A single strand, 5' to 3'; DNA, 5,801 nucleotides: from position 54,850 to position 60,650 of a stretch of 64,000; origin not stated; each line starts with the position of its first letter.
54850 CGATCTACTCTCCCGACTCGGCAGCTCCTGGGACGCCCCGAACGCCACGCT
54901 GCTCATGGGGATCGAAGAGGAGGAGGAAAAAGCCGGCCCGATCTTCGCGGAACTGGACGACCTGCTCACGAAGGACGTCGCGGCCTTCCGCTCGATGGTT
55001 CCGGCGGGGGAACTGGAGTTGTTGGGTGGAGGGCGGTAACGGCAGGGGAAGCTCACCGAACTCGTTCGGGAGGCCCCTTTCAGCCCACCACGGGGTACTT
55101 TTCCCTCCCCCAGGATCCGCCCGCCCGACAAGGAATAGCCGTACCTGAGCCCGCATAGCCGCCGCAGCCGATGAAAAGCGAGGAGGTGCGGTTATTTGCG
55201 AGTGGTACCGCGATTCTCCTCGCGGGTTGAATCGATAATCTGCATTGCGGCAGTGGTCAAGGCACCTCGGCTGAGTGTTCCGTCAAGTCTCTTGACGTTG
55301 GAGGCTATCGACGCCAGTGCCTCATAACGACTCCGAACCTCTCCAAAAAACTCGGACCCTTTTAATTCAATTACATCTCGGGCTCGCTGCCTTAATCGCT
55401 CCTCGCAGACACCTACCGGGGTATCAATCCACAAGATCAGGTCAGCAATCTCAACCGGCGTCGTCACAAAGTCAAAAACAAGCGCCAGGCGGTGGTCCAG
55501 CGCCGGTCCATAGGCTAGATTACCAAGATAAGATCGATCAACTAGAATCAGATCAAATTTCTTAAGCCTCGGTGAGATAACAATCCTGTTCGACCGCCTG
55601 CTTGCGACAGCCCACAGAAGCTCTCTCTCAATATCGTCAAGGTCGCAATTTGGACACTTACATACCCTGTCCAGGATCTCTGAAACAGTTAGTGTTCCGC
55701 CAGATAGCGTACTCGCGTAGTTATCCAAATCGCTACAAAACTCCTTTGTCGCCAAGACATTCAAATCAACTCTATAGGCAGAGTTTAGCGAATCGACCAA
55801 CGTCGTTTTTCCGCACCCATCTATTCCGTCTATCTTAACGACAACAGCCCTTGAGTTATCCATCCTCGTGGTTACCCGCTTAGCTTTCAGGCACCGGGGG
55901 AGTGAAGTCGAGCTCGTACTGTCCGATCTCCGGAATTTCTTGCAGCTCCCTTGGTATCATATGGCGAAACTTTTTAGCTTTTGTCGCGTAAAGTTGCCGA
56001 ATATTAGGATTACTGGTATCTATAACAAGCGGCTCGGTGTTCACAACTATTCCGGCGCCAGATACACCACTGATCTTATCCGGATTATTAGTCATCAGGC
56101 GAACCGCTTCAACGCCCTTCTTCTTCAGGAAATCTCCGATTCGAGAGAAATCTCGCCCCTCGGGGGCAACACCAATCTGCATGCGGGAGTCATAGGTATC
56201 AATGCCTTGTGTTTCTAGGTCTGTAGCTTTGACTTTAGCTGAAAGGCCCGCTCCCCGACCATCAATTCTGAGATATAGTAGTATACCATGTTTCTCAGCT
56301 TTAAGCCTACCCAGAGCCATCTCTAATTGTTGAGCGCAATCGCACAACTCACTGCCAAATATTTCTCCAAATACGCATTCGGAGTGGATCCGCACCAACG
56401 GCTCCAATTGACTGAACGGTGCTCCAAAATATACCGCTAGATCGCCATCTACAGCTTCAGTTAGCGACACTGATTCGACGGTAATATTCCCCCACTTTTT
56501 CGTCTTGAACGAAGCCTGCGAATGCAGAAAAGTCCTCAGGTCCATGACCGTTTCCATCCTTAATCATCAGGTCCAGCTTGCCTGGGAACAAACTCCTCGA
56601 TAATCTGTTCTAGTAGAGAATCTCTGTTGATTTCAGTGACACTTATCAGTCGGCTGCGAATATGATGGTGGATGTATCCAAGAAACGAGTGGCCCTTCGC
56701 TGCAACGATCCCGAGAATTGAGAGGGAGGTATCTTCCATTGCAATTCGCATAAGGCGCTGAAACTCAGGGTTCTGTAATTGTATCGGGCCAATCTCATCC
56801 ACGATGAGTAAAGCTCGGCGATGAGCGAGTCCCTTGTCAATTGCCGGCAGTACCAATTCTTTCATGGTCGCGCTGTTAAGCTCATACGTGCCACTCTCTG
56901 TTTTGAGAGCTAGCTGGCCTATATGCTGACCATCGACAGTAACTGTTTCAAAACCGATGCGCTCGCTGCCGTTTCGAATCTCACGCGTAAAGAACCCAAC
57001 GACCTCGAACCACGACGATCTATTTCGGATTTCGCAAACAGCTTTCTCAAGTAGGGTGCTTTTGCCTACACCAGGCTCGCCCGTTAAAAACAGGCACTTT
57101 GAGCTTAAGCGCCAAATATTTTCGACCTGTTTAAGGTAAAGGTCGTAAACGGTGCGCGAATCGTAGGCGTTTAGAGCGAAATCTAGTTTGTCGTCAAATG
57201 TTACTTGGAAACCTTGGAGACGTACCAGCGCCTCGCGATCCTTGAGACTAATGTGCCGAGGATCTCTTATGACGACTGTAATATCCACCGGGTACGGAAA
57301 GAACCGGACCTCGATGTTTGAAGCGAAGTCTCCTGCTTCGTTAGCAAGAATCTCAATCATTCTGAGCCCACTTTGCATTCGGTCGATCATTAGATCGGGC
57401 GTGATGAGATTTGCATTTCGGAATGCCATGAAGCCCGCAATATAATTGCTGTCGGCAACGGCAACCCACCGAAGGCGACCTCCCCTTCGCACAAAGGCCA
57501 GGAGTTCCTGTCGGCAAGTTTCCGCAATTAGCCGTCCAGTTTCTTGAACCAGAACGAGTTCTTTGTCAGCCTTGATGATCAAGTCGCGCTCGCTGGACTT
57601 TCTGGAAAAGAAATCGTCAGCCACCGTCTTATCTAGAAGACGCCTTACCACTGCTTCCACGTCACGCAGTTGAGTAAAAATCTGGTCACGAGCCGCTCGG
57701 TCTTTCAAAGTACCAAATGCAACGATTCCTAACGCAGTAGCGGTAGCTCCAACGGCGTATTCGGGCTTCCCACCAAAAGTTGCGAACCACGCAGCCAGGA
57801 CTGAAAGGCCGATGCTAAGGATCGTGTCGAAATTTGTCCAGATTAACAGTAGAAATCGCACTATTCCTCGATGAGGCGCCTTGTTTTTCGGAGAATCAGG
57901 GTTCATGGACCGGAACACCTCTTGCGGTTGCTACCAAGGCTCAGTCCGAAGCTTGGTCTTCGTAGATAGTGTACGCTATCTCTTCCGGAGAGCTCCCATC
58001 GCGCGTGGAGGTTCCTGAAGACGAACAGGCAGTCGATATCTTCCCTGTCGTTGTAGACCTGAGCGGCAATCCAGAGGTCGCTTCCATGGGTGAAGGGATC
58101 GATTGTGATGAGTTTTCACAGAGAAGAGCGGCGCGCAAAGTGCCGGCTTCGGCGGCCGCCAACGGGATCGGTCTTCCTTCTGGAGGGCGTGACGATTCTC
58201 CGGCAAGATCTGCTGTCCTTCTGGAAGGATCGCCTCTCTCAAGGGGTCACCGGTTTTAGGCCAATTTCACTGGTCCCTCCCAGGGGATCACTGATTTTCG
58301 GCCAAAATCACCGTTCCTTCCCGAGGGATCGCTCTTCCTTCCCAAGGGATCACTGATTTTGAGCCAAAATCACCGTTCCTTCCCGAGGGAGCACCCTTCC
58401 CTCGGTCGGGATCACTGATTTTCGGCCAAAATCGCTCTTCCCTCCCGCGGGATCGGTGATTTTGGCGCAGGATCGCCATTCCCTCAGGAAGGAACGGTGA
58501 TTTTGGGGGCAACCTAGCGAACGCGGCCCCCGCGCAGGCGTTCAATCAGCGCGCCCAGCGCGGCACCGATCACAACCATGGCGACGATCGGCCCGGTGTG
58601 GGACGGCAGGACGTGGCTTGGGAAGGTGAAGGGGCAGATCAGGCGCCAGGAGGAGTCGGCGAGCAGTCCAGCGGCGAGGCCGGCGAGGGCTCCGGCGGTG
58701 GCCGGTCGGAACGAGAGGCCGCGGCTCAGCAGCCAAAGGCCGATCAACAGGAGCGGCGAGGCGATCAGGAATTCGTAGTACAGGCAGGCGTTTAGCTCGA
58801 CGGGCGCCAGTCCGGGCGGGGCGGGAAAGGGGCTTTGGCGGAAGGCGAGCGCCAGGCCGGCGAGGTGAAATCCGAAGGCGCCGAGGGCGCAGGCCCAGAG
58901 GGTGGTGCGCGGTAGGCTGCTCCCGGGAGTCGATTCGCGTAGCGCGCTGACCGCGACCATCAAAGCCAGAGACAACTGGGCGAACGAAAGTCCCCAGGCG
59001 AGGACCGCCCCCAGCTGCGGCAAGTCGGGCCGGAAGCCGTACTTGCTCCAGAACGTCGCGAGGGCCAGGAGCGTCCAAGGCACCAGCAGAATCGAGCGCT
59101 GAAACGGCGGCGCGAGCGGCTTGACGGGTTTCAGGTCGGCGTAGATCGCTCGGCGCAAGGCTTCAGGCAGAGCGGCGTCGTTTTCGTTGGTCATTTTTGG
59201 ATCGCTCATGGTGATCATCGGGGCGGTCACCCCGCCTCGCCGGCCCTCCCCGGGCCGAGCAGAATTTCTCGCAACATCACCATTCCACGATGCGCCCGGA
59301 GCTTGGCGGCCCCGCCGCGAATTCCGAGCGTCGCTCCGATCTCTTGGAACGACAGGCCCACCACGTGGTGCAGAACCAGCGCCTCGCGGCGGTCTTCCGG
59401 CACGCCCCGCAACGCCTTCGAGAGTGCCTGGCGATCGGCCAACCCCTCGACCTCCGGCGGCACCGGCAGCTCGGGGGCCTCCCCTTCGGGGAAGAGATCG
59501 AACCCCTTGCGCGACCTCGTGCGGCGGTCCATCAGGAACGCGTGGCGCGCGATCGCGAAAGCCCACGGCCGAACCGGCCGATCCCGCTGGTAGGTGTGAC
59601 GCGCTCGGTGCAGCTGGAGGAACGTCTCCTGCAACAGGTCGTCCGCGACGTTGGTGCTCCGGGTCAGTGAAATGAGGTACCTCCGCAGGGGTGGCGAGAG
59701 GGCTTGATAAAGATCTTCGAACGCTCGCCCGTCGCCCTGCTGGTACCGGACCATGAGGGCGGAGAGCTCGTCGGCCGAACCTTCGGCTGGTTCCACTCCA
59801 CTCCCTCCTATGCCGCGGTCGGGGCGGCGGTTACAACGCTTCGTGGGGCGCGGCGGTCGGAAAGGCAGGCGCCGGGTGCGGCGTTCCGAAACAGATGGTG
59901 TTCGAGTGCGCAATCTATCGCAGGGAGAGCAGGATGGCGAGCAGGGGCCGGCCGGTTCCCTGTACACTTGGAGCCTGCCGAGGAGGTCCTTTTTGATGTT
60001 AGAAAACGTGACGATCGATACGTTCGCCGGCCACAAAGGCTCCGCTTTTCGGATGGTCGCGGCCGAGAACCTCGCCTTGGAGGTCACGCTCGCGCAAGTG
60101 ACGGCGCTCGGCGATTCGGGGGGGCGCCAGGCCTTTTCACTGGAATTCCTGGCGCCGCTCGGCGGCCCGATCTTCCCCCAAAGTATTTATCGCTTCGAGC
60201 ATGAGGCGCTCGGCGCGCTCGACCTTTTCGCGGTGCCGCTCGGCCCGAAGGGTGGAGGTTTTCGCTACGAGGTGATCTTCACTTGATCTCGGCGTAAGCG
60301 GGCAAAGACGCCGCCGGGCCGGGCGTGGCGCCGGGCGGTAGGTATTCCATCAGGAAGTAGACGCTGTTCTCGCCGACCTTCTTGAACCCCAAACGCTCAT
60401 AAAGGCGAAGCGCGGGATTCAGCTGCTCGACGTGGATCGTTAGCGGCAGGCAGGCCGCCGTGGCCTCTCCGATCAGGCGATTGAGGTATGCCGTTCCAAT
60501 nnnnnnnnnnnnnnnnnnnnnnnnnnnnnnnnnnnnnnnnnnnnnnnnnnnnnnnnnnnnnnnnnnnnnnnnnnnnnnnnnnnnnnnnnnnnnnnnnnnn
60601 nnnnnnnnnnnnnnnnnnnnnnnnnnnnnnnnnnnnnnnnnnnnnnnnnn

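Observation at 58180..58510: About 62-bp tandem repeat array with internal palindromes at the boundary of the low-GC nucleotide island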

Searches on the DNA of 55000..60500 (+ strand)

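Call 11: search_dna_similar(query=window:55000-60500:+, collection=plasmids, mode=near)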
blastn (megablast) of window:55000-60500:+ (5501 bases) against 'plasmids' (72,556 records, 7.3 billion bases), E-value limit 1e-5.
No match.

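Call 62: search_dna_similar(query=window:58150-58530:+, collection=plasmids, mode=distant, max_evalue=0.01)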
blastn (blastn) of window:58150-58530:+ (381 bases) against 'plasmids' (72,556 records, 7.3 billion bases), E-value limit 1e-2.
No match.

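Call 63: search_dna_similar(query=window:58150-58530:+, collection=phages, mode=distant, max_evalue=0.01)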
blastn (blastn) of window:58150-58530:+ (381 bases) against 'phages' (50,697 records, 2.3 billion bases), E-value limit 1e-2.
No match.

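Call 94: search_rna_families(source=window, start=57850, end=58600, threshold=evalue, max_evalue=5)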
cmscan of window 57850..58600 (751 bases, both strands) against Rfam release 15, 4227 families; matches with E-value up to 5: 7.
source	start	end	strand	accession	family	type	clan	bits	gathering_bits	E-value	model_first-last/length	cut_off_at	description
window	58362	58511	-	RF03965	mir-8927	Gene; miRNA;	-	21.5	160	0.083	1-145/145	no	mir-8927 microRNA precursor family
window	58281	58383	-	RF03984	MIR2933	Gene; miRNA;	-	21.1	70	0.11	1-112/112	no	MIR2933 microRNA precursor family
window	58420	58471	+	RF00686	mir-338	Gene; miRNA;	-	17.2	57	2.3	1-69/69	no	mir-338 microRNA precursor family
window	58364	58506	+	RF04062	MIR949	Gene; miRNA;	-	16.4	100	4.3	9-98/106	no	MIR949 microRNA precursor family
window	58371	58498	+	RF02516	MIR393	Gene; miRNA;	-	15.7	60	2.1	1-126/126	no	mir-393 microRNA precursor family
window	57976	58025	+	RF00733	mir-296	Gene; miRNA;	-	15.6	66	3.8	1-79/79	no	mir-296 microRNA precursor family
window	58472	58554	-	RF01630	ceN40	Gene; snRNA; snoRNA; CD-box;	-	13.4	35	2.8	1-123/123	no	Nematode snoRNA ceN40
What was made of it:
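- On Any Rfam RNA family: In the array there are only sub-threshold miRNA-precursor noise hits (call 94).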

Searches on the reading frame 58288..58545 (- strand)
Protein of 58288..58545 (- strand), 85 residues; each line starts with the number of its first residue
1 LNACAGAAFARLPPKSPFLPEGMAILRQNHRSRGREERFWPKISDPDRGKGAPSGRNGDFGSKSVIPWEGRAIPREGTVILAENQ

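Call 83: search_protein_representatives(protein=window:58288-58545:-)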
Query: 85 residues. Proteins with E-value up to 0.001 (for the whole library): 6; up to 1e-10: 0; up to 1e-30: 0. The best 6 are listed.
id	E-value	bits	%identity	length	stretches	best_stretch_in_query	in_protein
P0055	1.7e-08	50.5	46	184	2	28-83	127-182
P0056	1.4e-06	44.4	47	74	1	30-84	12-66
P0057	2.6e-06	43.5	33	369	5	8-54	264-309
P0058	4.2e-06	42.8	48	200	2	25-82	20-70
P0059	3.4e-04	36.7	42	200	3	41-79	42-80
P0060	8.2e-04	35.5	43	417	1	28-81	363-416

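Call 85: list_cluster_members(proteins=[P0055, P0056, P0058, P0059, P0060])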
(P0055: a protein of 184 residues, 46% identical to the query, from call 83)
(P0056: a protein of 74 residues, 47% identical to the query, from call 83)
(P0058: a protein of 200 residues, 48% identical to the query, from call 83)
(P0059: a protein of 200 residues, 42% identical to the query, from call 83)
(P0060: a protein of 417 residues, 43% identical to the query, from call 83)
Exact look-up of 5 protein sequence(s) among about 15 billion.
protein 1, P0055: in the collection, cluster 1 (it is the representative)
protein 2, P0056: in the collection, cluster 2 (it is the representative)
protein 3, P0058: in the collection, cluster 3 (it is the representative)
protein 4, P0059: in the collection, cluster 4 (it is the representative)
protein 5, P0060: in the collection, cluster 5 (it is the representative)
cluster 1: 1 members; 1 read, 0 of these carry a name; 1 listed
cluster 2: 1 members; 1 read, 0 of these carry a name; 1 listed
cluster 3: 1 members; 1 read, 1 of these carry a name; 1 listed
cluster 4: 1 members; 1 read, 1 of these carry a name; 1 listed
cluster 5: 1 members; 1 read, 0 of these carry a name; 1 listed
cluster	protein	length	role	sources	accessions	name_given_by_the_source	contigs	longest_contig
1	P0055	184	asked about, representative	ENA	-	-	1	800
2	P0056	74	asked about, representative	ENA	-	-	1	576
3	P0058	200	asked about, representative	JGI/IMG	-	hypothetical protein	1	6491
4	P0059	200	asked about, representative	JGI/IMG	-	hypothetical protein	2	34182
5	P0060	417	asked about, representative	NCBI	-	-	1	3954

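Call 90: search_dna_similar(query=window:58291-58518:-, collection=plasmids, mode=protein, max_evalue=0.01)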
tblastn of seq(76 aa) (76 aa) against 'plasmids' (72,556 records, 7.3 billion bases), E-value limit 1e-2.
No match.

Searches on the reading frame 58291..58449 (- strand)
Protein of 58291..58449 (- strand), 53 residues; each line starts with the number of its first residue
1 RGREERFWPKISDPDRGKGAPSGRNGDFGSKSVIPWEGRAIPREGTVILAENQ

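Call 92: find_related_loci(query=A3, collection=viral_contigs, flank=8000)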
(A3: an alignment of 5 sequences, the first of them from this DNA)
Query A3 (53 aa) in viral_contigs; peptide patterns used: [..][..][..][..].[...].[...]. (x = any residue, [..] = any of these).
4 stretches matched a pattern, but none encodes a relative of the query by tblastn (E <= 1e-3).
